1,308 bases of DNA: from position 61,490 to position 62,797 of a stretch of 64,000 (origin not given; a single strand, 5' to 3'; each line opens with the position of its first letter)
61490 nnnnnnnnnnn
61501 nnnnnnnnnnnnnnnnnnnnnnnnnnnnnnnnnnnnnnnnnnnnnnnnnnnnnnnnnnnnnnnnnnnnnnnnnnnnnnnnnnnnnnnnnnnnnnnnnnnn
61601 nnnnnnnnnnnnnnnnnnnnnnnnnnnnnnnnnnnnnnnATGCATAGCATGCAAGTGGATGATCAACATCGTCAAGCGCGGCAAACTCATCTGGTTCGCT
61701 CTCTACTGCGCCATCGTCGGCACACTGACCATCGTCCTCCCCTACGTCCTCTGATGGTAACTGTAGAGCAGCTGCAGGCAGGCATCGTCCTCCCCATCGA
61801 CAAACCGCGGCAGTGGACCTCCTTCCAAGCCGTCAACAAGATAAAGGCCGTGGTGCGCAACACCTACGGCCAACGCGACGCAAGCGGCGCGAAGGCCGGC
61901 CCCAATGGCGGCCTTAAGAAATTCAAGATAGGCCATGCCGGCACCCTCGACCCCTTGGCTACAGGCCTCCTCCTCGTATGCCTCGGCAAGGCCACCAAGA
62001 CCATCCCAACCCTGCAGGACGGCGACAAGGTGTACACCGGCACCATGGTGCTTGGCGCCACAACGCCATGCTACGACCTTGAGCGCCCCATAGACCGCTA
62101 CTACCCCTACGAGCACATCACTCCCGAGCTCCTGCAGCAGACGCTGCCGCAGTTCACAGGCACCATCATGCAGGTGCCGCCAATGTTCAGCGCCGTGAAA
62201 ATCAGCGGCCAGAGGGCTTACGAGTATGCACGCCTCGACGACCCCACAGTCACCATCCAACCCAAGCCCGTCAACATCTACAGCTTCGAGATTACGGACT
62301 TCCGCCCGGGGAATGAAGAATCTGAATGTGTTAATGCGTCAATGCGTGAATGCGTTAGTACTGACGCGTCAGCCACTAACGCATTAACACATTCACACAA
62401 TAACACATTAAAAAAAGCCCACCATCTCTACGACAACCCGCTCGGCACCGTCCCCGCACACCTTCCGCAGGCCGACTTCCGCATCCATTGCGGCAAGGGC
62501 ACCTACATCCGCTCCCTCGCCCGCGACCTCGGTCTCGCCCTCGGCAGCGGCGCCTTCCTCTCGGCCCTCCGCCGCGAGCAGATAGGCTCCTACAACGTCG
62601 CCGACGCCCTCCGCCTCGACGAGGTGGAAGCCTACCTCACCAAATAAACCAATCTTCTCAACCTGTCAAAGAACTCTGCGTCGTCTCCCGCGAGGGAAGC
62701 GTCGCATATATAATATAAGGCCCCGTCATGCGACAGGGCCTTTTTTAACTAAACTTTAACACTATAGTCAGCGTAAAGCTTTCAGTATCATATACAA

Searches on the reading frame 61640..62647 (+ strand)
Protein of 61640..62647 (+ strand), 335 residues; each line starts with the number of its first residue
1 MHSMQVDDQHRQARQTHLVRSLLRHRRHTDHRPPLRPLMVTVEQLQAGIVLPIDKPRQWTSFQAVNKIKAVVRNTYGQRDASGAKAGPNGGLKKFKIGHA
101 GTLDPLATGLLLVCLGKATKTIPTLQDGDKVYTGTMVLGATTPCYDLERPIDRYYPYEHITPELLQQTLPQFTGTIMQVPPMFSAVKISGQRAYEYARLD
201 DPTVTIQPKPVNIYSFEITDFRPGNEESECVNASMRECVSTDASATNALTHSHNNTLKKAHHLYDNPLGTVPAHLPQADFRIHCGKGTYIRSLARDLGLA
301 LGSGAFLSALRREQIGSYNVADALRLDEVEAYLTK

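Call 25: search_protein_families(library=pfam, proteins=[window:61640-62647:+], max_evalue=0.00001)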
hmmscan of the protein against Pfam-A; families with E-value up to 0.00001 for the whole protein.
window:61640-62647:+ (335 aa): 2 families
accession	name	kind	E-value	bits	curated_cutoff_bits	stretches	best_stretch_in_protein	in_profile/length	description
PF01509.24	TruB_N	-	3.7e-45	154.4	27.3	1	93-224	5-135/149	TruB family pseudouridylate synthase (N terminal domain)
PF16198.10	TruB_C_2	-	2.1e-09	37.8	29.3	1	291-332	1-44/66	tRNA pseudouridylate synthase B C-terminal domain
